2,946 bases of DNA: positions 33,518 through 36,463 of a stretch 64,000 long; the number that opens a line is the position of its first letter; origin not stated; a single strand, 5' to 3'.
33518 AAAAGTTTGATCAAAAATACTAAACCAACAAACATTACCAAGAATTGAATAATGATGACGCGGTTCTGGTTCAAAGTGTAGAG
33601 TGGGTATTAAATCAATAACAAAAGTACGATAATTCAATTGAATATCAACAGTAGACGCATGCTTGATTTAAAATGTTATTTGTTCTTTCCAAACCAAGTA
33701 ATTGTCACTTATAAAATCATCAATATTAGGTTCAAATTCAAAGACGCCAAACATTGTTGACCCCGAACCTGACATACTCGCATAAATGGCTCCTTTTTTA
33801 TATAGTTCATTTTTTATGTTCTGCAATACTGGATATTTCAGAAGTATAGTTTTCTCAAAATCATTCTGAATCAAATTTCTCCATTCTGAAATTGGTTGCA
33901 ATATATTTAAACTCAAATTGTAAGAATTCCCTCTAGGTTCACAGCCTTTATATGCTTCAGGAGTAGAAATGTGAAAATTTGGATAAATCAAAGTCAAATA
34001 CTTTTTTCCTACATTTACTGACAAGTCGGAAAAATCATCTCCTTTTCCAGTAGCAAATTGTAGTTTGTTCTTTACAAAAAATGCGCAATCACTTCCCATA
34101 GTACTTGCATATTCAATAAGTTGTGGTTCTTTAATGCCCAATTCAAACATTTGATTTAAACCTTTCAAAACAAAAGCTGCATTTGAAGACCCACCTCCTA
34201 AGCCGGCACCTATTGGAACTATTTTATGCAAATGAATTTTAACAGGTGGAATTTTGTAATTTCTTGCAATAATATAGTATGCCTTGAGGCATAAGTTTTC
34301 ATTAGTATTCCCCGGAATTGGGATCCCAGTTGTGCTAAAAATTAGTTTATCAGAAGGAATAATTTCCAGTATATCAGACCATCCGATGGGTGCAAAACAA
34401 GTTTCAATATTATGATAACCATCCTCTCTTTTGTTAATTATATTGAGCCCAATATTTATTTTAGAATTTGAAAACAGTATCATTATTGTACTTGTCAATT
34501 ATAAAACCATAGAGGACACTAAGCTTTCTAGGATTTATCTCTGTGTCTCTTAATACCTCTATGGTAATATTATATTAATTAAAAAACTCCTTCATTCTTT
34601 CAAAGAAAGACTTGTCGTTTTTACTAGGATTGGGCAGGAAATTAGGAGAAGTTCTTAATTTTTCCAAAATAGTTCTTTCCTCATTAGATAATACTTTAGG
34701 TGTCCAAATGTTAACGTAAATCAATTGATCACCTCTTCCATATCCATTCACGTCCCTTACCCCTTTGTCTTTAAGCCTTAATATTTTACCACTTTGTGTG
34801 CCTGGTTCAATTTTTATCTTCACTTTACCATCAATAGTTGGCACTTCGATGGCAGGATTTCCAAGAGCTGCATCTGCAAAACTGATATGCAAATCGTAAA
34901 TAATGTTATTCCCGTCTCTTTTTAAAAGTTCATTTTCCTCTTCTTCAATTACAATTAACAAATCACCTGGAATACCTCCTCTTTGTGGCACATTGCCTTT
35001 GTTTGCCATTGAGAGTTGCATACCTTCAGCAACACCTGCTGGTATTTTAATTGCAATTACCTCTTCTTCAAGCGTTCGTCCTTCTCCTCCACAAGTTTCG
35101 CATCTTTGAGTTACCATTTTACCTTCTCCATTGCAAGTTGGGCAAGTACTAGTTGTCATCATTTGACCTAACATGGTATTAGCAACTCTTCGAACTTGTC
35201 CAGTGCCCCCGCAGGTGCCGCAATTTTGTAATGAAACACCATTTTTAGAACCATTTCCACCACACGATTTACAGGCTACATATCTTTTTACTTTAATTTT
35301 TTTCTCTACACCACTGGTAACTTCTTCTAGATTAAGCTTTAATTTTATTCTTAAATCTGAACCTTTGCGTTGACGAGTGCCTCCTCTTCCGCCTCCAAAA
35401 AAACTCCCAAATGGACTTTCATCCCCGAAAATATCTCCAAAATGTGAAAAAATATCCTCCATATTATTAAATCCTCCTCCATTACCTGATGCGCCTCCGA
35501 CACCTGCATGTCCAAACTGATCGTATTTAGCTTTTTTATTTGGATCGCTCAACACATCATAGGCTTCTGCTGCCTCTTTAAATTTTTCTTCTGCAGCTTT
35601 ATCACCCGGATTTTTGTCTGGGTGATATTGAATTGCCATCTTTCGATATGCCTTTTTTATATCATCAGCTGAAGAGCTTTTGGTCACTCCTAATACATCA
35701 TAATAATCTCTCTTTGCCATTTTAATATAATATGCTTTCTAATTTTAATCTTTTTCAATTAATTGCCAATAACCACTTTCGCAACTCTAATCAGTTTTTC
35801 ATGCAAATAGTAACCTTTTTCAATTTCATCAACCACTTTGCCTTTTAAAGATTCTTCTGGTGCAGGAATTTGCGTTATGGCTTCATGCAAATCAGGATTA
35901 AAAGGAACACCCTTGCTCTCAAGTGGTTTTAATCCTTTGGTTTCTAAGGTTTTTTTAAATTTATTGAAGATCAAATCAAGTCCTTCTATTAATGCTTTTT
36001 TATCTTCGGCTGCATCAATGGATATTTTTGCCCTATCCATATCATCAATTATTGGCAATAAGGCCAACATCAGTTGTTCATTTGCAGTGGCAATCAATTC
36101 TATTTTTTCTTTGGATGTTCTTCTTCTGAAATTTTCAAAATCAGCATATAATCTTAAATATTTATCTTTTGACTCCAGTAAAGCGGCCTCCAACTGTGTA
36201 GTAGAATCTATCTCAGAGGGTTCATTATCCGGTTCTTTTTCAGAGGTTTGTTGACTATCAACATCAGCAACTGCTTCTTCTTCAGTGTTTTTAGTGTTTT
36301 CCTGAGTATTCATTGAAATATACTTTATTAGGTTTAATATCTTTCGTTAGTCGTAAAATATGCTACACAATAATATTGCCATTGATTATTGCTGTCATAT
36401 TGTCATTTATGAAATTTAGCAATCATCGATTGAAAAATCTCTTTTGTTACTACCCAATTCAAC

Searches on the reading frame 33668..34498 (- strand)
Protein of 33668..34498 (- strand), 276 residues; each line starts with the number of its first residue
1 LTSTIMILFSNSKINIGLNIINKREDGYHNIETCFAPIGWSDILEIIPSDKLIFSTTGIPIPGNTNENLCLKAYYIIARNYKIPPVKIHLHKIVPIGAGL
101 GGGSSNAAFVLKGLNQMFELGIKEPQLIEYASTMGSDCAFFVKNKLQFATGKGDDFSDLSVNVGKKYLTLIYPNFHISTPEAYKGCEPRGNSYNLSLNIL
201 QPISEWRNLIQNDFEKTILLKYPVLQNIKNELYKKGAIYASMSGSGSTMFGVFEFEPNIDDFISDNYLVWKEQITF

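Call 52: search_protein_families(library=pfam, proteins=[window:33668-34498:-], max_evalue=0.00001)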
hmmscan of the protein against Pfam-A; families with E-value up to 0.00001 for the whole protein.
window:33668-34498:- (276 aa): 2 families
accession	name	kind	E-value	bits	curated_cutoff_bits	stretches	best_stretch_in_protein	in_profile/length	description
PF00288.32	GHMP_kinases_N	-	4.3e-14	52.9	22.3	1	68-142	1-84/87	GHMP kinases N terminal domain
PF08544.19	GHMP_kinases_C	-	1.4e-08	35.4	21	1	204-254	11-67/85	GHMP kinases C terminal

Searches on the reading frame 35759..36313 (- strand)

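Call 52: search_protein_families(library=pfam, proteins=[window:35759-36313:-], max_evalue=0.00001)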
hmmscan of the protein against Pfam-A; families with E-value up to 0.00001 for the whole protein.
window:35759-36313:- (184 aa): 1 family
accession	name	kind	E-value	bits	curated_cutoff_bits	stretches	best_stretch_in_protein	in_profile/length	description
PF01025.24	GrpE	-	3.9e-41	140.9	25.8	1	22-183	4-164/165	GrpE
